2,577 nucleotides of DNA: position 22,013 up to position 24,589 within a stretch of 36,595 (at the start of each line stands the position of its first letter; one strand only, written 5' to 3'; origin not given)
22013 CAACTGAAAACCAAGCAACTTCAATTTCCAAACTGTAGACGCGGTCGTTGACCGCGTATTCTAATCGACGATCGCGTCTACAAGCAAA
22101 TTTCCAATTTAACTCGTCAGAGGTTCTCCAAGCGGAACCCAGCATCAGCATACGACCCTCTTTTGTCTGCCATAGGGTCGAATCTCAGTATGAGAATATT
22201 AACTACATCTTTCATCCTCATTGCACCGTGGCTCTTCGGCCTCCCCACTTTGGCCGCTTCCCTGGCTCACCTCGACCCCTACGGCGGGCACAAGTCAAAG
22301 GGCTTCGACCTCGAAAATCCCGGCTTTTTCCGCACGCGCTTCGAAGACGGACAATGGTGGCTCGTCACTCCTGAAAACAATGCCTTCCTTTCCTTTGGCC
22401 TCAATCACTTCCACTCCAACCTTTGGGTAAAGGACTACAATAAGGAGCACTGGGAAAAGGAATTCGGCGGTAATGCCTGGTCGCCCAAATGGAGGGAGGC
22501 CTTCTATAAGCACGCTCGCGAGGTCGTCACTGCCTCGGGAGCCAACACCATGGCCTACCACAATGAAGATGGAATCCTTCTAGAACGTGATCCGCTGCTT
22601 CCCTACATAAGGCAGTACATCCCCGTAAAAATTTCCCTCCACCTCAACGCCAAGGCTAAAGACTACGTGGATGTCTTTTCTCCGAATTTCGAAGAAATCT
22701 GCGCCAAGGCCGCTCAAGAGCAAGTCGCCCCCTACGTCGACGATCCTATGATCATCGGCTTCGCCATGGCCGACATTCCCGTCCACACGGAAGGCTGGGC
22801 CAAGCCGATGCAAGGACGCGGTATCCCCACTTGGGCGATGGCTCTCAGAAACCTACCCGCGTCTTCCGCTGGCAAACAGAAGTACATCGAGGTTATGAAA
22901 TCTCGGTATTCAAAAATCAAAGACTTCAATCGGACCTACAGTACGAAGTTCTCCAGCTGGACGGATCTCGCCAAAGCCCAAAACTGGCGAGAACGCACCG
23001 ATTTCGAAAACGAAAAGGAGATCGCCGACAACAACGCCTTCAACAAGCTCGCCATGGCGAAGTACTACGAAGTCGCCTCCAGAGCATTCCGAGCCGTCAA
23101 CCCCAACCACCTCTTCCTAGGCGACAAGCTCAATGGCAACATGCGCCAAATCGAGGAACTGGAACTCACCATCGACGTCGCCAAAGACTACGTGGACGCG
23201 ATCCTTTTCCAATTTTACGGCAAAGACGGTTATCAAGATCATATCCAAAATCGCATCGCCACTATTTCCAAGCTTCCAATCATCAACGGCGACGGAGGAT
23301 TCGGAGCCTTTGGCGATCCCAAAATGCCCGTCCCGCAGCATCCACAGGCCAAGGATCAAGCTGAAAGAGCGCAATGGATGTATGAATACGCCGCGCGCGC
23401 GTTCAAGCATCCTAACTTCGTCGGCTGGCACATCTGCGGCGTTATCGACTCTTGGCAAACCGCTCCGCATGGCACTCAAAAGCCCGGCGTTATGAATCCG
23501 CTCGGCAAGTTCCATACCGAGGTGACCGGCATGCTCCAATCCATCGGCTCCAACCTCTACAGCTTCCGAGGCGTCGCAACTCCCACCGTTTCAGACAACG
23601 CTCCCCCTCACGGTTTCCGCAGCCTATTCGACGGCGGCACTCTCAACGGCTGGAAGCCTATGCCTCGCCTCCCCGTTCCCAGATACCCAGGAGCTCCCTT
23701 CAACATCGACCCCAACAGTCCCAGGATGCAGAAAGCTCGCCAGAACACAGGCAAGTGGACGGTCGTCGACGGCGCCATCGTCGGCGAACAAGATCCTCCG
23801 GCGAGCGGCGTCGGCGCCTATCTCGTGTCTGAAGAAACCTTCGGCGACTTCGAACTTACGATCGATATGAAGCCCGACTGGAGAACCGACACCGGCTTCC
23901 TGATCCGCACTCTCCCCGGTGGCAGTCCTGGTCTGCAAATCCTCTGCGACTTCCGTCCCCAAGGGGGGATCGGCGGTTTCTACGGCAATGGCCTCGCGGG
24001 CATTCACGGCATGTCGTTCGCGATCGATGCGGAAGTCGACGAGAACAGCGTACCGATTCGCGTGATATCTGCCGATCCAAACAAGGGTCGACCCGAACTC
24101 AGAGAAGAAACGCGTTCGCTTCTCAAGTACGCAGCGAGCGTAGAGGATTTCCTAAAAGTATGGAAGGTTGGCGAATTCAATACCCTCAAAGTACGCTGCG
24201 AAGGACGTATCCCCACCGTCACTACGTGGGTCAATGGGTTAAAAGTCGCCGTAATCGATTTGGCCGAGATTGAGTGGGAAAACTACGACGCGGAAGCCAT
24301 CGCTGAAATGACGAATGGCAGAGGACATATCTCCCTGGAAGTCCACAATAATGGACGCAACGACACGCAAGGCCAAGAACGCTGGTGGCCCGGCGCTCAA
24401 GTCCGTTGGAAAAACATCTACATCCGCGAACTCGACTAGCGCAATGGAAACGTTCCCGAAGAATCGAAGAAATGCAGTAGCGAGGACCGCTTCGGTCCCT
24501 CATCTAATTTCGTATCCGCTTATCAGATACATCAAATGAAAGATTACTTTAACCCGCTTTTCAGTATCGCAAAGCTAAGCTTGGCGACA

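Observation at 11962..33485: Five paralogues of an unassigned TIM-barrel glycosidase-like family with Asp at both predicted catalytic positions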

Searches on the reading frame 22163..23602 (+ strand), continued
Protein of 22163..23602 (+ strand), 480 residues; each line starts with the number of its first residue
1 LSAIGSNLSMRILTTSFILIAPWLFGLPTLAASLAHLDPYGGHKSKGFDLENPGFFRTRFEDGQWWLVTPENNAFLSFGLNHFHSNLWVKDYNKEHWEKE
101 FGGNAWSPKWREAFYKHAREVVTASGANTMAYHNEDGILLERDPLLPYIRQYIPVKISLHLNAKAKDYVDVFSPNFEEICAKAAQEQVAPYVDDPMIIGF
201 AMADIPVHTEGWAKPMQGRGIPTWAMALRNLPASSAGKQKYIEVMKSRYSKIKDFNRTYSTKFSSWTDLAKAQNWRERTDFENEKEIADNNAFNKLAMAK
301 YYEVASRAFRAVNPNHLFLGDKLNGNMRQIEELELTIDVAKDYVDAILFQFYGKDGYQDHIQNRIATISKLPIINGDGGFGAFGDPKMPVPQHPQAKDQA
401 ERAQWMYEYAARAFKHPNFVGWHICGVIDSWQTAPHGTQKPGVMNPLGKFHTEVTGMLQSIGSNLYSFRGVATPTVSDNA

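Call 87: search_solved_structures(query=A3, max_evalue=1e-10, show_alignments=5)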
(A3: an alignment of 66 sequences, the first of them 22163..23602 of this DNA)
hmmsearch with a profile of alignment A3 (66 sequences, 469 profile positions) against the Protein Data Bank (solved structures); distinct sequences matched with E-value up to 1e-10: 5.
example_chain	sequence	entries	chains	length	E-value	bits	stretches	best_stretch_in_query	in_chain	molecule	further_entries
6xj9_A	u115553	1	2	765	3.8e-43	151.1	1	93-466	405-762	Agarase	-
4bq4_A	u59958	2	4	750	3.9e-40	141.2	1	93-464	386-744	B-AGARASE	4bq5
4bq2_A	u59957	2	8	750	5.6e-40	140.6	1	93-464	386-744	B-AGARASE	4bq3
5z6p_A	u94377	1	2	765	3.2e-35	124.9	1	91-464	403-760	B-agarase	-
5t3b_A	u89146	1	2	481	6.2e-21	77.9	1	278-465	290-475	Glycoside Hydrolase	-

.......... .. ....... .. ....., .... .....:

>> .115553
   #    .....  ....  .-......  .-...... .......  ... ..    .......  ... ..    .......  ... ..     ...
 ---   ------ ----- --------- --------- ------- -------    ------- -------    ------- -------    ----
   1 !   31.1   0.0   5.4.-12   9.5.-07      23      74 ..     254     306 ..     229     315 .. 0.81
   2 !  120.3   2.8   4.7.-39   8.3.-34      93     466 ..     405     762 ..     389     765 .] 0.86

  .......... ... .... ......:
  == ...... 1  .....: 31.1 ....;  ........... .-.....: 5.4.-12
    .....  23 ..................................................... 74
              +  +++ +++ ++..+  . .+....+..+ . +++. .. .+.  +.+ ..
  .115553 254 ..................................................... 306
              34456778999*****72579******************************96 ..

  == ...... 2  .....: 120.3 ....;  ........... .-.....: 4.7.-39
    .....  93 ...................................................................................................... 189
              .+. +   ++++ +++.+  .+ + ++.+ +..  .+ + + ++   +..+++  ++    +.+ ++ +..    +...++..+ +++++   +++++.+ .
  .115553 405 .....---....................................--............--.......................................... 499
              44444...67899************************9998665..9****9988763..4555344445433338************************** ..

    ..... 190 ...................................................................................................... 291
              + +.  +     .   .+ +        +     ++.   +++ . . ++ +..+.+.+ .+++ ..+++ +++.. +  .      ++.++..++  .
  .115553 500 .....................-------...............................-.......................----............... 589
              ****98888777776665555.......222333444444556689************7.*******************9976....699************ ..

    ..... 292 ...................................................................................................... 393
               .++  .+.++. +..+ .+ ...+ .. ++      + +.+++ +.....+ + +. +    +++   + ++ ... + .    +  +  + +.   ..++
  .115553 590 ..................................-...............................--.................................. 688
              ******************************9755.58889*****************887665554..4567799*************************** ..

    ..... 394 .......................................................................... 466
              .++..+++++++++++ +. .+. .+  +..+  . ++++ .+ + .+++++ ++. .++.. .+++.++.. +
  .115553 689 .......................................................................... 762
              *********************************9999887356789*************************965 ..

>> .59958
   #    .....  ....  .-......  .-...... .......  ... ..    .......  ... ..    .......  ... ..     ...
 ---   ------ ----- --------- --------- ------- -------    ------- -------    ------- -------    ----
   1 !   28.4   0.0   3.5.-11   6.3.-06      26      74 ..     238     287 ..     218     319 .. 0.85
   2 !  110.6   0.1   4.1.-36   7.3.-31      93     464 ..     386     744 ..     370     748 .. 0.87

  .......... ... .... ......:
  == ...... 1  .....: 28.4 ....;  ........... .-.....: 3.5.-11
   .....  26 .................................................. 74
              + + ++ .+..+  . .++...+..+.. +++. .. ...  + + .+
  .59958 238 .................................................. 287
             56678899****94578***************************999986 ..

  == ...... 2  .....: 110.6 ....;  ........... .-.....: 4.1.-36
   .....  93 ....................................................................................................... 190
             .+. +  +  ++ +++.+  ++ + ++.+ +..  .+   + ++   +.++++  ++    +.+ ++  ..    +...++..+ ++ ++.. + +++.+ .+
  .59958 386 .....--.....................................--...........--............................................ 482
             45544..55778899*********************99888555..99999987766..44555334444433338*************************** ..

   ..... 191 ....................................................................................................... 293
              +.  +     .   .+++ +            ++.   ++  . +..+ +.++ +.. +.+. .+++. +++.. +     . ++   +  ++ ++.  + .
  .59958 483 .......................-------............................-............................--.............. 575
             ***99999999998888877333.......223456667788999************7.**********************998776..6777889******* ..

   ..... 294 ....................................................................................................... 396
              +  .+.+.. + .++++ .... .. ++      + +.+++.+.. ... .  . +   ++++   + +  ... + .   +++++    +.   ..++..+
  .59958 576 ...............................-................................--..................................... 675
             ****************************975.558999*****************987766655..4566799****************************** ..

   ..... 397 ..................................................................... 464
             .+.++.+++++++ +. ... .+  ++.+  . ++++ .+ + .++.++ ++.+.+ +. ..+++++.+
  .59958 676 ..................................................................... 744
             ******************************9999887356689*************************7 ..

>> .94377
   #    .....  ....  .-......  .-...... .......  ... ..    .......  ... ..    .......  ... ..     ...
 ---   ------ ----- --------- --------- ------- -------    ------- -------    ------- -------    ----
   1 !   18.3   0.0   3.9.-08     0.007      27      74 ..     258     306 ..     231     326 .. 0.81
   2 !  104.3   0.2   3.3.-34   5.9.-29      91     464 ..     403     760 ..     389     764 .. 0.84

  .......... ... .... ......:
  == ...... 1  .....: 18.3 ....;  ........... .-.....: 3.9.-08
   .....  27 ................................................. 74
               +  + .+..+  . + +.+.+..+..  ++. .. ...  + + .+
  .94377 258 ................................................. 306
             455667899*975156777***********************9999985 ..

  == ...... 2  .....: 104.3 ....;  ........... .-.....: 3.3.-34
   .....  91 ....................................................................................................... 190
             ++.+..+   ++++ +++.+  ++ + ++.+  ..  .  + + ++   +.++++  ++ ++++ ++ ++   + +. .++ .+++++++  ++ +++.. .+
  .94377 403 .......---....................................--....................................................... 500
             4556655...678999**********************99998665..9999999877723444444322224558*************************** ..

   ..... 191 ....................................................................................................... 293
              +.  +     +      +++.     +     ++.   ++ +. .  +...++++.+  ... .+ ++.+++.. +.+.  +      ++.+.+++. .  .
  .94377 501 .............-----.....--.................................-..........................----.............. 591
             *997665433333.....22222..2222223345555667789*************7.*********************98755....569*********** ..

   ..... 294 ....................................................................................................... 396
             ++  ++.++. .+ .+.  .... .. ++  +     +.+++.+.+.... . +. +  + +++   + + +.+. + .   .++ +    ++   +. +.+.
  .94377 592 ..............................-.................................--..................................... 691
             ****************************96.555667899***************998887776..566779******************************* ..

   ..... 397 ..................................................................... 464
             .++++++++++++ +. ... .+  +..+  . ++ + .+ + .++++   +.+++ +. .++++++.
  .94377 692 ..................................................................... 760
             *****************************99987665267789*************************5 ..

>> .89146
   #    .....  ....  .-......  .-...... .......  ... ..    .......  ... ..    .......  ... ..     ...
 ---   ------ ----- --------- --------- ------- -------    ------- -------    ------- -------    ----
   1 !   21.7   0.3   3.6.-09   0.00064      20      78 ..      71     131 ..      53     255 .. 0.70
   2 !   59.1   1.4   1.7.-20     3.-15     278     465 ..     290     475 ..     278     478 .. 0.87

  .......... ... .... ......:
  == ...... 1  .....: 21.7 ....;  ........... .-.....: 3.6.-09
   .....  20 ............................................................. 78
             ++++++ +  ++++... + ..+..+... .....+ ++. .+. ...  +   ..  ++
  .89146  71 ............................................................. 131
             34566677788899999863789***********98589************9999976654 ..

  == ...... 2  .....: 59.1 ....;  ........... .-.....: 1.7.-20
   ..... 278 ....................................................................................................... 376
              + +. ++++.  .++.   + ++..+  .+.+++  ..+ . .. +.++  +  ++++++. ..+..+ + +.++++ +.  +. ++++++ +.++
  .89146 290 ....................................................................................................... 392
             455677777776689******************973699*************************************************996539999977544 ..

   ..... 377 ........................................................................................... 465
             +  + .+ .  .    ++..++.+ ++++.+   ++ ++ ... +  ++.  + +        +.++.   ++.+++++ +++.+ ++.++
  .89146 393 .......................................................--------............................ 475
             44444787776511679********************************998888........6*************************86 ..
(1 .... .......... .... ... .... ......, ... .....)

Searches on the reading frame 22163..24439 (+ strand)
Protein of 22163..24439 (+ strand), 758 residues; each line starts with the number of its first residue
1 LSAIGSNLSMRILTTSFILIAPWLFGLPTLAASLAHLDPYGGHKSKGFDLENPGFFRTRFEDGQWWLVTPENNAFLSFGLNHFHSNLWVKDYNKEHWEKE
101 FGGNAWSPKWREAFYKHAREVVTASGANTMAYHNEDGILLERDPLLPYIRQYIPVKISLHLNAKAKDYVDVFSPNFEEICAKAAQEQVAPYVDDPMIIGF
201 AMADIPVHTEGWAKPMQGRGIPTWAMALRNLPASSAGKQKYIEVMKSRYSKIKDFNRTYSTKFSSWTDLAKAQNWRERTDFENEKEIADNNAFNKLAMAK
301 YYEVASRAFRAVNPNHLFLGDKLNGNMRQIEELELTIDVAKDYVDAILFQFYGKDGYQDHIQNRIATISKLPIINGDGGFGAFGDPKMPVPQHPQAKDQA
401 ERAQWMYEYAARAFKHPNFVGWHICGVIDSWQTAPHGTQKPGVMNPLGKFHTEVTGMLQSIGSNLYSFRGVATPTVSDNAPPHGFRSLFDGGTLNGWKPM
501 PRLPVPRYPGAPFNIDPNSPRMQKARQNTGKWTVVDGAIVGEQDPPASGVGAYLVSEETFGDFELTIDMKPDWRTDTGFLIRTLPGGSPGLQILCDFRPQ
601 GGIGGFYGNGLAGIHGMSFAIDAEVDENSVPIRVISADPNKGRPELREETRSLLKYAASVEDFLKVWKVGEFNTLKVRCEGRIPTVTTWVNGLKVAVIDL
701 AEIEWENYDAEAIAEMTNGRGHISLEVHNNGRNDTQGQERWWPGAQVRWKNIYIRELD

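Call 4: search_protein_families(library=pfam, proteins=[window:22163-24439:+], max_evalue=1)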
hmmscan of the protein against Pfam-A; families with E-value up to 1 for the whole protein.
window:22163-24439:+ (758 aa): 2 families
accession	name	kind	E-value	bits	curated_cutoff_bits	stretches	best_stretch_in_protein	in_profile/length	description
PF06439.18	3keto-disac_hyd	-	3.4e-20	73.3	26.8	1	484-755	1-187/187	3-keto-disaccharide hydrolase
PF02449.21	Glyco_hydro_42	-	0.0017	18.2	21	1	238-318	151-233/376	Beta-galactosidase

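Call 5: search_protein_families(library=ncbifam, proteins=[window:22163-24439:+], max_evalue=1)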
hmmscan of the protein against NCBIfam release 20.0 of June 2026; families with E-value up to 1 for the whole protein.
window:22163-24439:+ (758 aa): 0 families

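Call 7: search_solved_structures(query=window:22163-24439:+, max_evalue=10, show_alignments=2)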
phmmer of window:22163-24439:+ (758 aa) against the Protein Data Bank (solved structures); distinct sequences matched with E-value up to 10: 10.
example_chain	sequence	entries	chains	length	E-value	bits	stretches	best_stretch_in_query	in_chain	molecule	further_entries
5z6p_A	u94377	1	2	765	3.2e-15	58.4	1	170-431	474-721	B-agarase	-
6xj9_A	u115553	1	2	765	4e-13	51.4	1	237-433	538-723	Agarase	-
4bq2_A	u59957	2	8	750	1e-09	40.1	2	170-433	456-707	B-AGARASE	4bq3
4bq4_A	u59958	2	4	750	1.1e-09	40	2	170-433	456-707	B-AGARASE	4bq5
6gki_A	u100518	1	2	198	0.61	11.1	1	606-648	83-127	Probable phospholipid-binding protein MlaC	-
7vr6_A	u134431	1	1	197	0.61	11.1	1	606-648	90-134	Intermembrane phospholipid transport system binding protein MlaC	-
8i8x_F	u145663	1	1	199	0.62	11.1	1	606-648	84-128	Intermembrane phospholipid transport system binding protein MlaC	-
5uwa_A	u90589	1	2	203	0.64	11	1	606-648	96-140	Probable phospholipid-binding protein MlaC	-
8oj4_H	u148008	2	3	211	0.69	10.9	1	606-648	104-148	Intermembrane phospholipid transport system binding protein MlaC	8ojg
4wp5_A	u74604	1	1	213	1.2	10.2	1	432-502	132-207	mRNA export protein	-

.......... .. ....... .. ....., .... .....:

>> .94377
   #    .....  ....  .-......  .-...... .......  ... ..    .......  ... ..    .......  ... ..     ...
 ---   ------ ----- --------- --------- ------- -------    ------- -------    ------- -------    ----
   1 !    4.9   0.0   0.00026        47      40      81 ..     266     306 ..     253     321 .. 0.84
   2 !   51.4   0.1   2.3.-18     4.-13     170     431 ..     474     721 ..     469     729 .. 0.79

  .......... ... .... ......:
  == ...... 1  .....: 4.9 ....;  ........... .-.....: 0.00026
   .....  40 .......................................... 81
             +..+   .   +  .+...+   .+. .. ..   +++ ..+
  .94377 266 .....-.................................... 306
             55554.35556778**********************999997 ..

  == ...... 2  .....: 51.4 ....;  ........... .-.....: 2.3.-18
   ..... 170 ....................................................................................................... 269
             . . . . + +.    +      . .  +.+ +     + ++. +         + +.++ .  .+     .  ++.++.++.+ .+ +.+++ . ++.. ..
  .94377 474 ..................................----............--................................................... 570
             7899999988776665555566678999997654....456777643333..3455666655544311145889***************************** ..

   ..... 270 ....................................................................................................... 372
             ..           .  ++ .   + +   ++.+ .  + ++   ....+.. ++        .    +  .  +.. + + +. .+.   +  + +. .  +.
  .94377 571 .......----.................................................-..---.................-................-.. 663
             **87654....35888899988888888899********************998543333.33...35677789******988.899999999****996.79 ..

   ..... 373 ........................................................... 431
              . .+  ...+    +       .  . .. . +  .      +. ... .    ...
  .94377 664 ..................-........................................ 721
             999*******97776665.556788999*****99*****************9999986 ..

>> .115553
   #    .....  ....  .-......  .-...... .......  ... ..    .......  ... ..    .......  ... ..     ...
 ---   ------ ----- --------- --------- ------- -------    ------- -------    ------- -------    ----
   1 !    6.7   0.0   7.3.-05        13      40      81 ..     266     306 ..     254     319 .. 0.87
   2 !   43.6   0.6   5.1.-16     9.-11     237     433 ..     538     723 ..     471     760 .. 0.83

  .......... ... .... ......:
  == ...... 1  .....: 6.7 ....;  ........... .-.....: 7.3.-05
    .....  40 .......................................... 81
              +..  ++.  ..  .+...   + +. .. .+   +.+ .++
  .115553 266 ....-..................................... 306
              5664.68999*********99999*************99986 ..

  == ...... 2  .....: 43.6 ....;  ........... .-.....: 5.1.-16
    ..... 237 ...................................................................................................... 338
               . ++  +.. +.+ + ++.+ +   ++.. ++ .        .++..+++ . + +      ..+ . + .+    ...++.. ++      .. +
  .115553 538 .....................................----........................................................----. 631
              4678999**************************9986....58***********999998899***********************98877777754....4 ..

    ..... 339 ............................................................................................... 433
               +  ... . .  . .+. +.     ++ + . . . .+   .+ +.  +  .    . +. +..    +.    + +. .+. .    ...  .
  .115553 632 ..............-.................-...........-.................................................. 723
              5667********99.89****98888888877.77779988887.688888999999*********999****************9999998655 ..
